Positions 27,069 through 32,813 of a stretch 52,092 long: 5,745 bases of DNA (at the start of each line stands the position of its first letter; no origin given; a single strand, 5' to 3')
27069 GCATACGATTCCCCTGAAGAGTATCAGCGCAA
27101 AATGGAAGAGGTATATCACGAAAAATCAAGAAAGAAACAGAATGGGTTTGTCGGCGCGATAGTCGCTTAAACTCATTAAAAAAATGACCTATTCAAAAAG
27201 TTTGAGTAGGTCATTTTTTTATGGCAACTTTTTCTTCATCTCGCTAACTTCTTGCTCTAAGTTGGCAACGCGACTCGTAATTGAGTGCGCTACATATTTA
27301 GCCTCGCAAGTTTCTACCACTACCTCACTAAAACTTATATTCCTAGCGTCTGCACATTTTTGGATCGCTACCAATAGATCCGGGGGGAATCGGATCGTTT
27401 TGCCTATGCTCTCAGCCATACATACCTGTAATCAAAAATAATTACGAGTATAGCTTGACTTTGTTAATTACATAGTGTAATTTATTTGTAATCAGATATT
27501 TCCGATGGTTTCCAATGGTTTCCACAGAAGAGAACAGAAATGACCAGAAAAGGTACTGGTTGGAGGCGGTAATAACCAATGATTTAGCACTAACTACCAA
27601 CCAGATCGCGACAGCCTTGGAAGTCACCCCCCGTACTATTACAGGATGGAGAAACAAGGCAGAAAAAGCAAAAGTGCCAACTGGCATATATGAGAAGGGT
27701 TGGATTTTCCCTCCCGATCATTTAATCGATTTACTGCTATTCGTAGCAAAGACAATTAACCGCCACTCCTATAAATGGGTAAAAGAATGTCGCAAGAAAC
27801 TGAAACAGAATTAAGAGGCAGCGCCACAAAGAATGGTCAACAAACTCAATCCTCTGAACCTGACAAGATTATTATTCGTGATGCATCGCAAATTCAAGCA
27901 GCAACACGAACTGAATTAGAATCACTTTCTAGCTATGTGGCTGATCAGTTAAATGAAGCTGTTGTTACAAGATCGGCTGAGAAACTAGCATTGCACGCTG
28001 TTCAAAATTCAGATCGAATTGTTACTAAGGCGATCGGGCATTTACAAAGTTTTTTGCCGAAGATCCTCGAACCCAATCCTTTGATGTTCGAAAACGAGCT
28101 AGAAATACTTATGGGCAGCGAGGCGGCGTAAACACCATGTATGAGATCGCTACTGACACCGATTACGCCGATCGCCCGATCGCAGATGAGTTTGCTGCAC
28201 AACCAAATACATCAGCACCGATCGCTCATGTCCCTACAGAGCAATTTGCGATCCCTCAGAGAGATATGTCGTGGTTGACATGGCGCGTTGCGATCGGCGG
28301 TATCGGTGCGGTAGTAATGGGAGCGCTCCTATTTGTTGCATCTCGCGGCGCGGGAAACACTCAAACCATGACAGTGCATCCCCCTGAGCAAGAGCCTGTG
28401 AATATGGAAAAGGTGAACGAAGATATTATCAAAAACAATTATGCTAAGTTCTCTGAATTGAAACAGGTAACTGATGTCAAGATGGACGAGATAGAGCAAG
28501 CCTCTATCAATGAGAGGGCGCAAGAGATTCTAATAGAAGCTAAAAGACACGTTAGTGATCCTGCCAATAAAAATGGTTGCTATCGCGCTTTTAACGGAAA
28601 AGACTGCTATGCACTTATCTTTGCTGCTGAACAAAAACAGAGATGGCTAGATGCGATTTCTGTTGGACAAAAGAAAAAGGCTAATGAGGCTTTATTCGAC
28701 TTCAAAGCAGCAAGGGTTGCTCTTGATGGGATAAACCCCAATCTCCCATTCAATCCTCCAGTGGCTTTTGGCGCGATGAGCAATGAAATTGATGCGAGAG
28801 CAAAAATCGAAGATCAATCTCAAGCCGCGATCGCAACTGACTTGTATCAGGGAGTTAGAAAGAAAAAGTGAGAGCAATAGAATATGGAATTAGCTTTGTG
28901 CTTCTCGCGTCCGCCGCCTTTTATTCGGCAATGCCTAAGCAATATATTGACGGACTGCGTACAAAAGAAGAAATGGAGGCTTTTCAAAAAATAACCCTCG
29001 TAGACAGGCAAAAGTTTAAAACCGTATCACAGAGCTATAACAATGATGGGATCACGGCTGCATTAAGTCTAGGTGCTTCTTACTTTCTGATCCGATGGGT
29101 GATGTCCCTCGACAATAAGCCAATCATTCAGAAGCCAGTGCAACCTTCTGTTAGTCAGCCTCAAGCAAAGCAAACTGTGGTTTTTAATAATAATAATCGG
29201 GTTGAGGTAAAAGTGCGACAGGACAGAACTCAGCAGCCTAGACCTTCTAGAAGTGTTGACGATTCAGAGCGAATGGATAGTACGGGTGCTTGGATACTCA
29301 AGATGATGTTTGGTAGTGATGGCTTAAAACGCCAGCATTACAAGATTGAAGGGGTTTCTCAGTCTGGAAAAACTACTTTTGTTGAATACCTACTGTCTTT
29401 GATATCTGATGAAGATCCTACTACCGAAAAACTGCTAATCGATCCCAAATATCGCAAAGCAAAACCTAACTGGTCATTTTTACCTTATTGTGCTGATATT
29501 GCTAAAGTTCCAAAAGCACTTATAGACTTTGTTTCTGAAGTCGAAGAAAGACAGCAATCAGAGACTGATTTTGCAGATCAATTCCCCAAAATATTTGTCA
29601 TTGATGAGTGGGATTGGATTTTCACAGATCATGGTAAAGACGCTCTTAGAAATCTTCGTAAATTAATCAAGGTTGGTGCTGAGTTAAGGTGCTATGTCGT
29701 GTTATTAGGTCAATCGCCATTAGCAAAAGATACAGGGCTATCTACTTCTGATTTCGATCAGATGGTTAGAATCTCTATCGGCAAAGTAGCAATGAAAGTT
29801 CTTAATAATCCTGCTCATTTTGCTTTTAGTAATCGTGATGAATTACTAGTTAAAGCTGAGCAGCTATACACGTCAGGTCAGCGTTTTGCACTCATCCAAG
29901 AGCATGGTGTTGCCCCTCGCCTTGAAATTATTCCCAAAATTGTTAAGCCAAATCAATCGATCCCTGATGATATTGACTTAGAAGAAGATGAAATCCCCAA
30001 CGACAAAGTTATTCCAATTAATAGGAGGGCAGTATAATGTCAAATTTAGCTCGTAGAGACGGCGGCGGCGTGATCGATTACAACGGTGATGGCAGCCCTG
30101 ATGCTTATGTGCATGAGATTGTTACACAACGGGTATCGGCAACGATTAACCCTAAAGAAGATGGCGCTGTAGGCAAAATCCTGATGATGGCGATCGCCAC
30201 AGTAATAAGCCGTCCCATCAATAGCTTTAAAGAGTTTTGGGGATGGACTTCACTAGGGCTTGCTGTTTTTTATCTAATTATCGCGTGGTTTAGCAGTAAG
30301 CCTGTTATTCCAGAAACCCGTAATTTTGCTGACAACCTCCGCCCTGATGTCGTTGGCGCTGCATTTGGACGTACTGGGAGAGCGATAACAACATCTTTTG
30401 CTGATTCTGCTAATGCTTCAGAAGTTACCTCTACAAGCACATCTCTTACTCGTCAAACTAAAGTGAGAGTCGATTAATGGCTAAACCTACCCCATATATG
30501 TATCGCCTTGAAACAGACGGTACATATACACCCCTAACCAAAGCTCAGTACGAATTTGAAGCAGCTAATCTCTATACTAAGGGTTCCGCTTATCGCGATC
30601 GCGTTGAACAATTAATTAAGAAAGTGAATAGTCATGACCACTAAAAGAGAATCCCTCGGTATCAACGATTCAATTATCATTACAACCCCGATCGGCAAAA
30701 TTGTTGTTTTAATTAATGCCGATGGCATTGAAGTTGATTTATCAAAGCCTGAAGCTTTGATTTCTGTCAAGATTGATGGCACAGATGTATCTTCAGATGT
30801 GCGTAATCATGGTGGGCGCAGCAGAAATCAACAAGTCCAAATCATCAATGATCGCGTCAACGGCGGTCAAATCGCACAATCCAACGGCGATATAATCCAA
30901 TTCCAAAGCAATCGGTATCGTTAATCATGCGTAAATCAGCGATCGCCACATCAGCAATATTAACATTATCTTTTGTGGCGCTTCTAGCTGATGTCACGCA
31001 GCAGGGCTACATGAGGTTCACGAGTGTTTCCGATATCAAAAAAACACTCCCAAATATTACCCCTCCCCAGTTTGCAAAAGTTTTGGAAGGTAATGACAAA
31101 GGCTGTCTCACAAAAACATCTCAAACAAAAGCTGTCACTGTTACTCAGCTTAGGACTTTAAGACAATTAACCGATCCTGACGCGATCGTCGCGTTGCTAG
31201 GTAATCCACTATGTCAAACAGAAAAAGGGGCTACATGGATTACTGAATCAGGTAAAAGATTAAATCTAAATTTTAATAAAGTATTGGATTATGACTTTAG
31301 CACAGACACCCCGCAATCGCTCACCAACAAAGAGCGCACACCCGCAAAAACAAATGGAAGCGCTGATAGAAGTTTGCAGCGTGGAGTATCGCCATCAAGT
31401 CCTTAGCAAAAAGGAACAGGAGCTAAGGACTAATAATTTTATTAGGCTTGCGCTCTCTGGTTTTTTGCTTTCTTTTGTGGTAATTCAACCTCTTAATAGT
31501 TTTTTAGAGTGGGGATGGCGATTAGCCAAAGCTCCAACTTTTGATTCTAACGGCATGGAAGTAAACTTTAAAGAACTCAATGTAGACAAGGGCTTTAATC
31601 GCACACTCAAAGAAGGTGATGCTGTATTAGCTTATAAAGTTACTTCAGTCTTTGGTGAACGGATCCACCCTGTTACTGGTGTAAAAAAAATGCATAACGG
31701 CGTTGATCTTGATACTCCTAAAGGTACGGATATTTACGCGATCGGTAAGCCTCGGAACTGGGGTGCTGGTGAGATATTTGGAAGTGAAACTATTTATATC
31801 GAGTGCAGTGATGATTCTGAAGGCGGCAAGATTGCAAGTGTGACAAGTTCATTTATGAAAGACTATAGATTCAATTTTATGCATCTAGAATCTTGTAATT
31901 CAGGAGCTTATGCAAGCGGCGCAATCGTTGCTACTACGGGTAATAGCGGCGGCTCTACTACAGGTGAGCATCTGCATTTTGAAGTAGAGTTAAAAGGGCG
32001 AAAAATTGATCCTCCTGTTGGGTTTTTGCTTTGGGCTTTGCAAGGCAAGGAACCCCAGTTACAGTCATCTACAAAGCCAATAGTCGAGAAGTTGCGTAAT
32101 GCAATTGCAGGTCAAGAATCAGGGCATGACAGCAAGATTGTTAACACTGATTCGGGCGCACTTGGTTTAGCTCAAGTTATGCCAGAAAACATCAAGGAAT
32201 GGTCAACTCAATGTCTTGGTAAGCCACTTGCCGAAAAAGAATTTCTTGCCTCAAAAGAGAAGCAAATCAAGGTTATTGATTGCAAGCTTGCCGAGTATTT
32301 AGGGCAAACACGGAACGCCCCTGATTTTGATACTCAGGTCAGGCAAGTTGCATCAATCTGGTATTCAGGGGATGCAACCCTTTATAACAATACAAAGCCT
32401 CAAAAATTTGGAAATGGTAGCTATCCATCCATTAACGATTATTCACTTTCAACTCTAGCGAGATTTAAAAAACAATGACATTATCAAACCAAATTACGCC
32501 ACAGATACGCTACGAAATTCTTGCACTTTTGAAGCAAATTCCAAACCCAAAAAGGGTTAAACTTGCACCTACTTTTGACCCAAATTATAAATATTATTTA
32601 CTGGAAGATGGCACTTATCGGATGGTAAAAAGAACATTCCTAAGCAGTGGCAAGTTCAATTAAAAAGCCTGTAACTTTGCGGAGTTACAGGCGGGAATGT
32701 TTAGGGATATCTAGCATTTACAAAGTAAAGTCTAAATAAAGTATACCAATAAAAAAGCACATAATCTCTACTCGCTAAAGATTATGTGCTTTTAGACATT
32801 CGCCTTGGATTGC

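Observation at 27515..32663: Membrane-protein module with an anchored FtsK-like ATPase and an anchored M23+SLT hydrolase, resembling a minimal DNA-transfer apparatus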

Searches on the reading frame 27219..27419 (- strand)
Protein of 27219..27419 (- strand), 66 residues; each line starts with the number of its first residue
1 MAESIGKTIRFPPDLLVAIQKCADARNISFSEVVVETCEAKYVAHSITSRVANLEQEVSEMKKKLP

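Call 57: search_protein_families(library=padloc, proteins=[window:27219-27419:-], max_evalue=0.01)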
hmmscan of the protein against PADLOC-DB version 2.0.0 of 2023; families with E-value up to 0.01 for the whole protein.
window:27219-27419:- (66 aa): 0 families

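Call 58: search_protein_families(library=ncbifam, proteins=[window:27219-27419:-], max_evalue=0.01)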
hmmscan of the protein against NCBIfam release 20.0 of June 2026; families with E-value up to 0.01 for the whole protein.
window:27219-27419:- (66 aa): 1 family
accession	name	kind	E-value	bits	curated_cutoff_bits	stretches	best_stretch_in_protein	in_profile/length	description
NF041551.1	YlcI_YnfO_N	subfamily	4e-05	23.6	30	1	7-41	5-38/42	YlcI/YnfO family protein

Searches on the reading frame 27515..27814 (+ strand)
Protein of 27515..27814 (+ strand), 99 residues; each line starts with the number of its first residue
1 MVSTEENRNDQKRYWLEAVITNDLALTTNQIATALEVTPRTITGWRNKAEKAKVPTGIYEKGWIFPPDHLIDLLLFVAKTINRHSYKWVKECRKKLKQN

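Call 4: search_protein_families(library=pfam, proteins=[window:27515-27814:+], max_evalue=1)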
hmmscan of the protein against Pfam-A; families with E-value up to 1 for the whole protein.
window:27515-27814:+ (99 aa): 7 families
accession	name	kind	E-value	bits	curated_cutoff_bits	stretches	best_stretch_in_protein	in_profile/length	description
PF12728.13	HTH_17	-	0.01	16.5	27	1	26-73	2-46/51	Helix-turn-helix domain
PF13384.12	HTH_23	-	0.015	15.6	24.6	1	26-48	18-40/50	Homeodomain-like domain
PF13022.12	HTH_Tnp_1_2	-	0.037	14.6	27.9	1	10-50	10-51/122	Helix-turn-helix of insertion element transposase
PF08279.18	HTH_11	-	0.097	13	25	1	16-42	6-32/55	HTH domain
PF13411.12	MerR_1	-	0.12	12.9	21.6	1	27-73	2-46/69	MerR HTH family regulatory protein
PF13518.12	HTH_28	-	0.17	12.5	25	1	27-51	14-38/52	Helix-turn-helix domain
PF13551.12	HTH_29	-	0.17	12.4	28.1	1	26-50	12-37/64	Winged helix-turn helix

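Call 6: search_protein_families(library=phrogs, proteins=[window:27515-27814:+], max_evalue=0.01)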
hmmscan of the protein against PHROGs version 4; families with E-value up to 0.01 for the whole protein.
window:27515-27814:+ (99 aa): 2 families
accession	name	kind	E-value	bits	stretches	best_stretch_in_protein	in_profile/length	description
phrog_7950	-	transcription regulation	0.00028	21.9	1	22-61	17-56/68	transcriptional repressor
phrog_7676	-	unknown function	0.0043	18.3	0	22-53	14-45/86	-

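Call 57: search_protein_families(library=padloc, proteins=[window:27515-27814:+], max_evalue=0.01)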
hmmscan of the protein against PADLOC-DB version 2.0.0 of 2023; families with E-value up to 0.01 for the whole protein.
window:27515-27814:+ (99 aa): 1 family
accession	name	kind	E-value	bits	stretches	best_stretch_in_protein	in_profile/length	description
PDLC04133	mad1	-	0.0083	14.4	0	22-69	2-46/60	mads_1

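Call 58: search_protein_families(library=ncbifam, proteins=[window:27515-27814:+], max_evalue=0.01)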
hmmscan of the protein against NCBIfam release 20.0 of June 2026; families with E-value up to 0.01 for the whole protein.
window:27515-27814:+ (99 aa): 0 families

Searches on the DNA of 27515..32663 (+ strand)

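Call 7: search_dna_similar(query=window:27515-32663:+, collection=phages, mode=distant, max_rows=20)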
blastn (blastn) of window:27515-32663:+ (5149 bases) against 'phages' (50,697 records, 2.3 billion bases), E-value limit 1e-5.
No match.

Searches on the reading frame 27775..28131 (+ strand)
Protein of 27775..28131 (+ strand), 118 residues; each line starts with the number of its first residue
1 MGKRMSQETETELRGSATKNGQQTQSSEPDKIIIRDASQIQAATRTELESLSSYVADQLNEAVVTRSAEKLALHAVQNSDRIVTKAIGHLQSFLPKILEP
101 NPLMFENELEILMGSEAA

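Call 4: search_protein_families(library=pfam, proteins=[window:27775-28131:+], max_evalue=1)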
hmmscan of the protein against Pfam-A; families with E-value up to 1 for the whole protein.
window:27775-28131:+ (118 aa): 3 families
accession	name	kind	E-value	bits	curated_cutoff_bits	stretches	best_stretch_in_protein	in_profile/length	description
PF12761.13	End3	-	0.034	14.8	25.2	1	34-95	43-105/115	Actin cytoskeleton-regulatory complex protein END3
PF13203.12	DUF2201_N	-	0.06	13.4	23.2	1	9-100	139-224/271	Putative metallopeptidase domain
PF24056.1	zf-C2H2_ZFHX3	-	0.2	11.8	27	1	65-77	10-22/25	Zinc finger homeobox protein 3-like, C2H2 type zinc-finger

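Call 6: search_protein_families(library=phrogs, proteins=[window:27775-28131:+], max_evalue=0.01)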
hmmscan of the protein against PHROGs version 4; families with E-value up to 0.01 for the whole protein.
window:27775-28131:+ (118 aa): 0 families

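Call 57: search_protein_families(library=padloc, proteins=[window:27775-28131:+], max_evalue=0.01)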
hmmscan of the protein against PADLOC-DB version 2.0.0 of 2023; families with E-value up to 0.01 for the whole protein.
window:27775-28131:+ (118 aa): 0 families

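Call 58: search_protein_families(library=ncbifam, proteins=[window:27775-28131:+], max_evalue=0.01)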
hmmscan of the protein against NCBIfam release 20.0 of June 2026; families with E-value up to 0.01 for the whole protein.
window:27775-28131:+ (118 aa): 0 families

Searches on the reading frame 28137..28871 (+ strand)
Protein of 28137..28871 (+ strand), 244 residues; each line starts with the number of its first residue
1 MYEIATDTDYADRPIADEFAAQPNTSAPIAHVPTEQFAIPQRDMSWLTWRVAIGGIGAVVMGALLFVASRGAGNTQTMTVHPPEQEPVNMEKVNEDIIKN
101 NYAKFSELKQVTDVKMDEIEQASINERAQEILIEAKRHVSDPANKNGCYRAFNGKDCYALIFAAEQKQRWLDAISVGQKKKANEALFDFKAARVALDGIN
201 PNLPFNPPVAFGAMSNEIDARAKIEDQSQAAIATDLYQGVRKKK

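Call 4: search_protein_families(library=pfam, proteins=[window:28137-28871:+], max_evalue=1)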
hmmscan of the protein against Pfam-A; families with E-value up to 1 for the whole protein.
window:28137-28871:+ (244 aa): 1 family
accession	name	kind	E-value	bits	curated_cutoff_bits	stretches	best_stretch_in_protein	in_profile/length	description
PF20059.4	DUF6458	-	0.089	13.5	27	1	38-83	23-67/78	Domain of unknown function (DUF6458)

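Call 6: search_protein_families(library=phrogs, proteins=[window:28137-28871:+], max_evalue=0.01)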
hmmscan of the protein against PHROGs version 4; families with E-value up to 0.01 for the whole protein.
window:28137-28871:+ (244 aa): 0 families

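Call 57: search_protein_families(library=padloc, proteins=[window:28137-28871:+], max_evalue=0.01)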
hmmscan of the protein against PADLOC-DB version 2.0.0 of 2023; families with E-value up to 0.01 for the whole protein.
window:28137-28871:+ (244 aa): 0 families

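Call 58: search_protein_families(library=ncbifam, proteins=[window:28137-28871:+], max_evalue=0.01)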
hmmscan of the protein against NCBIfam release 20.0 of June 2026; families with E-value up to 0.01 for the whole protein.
window:28137-28871:+ (244 aa): 0 families

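Call 69: find_homologous_proteins(query=window:28137-28871:+, max_evalue=0.001)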
Query window:28137-28871:+ (244 aa): 6 proteins with E <= 0.001 among 521 candidates.
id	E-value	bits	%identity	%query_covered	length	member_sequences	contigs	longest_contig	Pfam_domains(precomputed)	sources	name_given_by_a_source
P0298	3.1e-158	543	100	100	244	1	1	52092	-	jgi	jgi:hypothetical protein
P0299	4.2e-122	424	81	97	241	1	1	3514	-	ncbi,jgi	jgi:hypothetical protein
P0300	1.1e-119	416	80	100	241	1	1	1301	-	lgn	-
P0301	5.3e-111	388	74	98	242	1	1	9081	-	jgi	jgi:hypothetical protein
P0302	2.1e-99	350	69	97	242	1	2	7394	-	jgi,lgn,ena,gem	-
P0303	2.6e-97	343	71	98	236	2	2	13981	-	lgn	-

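Call 80: predict_structure(alignment_id=A6)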
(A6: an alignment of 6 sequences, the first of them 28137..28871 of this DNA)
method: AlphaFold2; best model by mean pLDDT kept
length: 244 residues; sequences in the alignment: 6
mean_pLDDT: 52.5   pTM: 0.38
mean pLDDT of the five models: 52.5, 45.7, 45.5, 43.3, 39.7
residues with pLDDT >= 90: 0; 70-90: 59; 50-70: 59; < 50: 126
segments of 3 or more residues with pLDDT < 50: 1-58, 61-87, 209-244
pLDDT, mean of each block of 10 residues (from residue 1): 34 35 35 32 38 43 43 36 46 57 52 61 81 72 56 69 79 74 79 76 57 34 37 37 43
secondary structure, 60 per line:
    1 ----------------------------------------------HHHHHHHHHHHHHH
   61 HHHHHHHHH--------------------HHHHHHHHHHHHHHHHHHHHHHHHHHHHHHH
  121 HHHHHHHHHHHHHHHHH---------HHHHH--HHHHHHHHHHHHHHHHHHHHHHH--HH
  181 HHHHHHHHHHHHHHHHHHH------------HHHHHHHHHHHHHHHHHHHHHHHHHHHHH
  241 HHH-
elements in order: H47-69 H90-137 H147-151 H154-176 H179-199 H212-243

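Call 106: search_solved_structures(query=A5, max_evalue=10)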
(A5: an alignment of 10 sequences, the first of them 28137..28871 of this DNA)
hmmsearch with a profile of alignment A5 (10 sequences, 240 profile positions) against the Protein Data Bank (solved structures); distinct sequences matched with E-value up to 10: 4.
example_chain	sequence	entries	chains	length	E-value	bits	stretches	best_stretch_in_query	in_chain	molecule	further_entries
3g6i_A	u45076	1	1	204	0.27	14.1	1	94-180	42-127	Putative outer membrane protein, part of carbohydrate binding complex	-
2du3_A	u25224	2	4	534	0.65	12.8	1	102-152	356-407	O-phosphoseryl-tRNA synthetase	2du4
2du5_A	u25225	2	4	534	0.86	12.4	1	102-151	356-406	O-phosphoseryl-tRNA synthetase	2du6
6gfo_A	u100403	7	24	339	1.6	11.5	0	12-43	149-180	Glyceraldehyde-3-phosphate dehydrogenase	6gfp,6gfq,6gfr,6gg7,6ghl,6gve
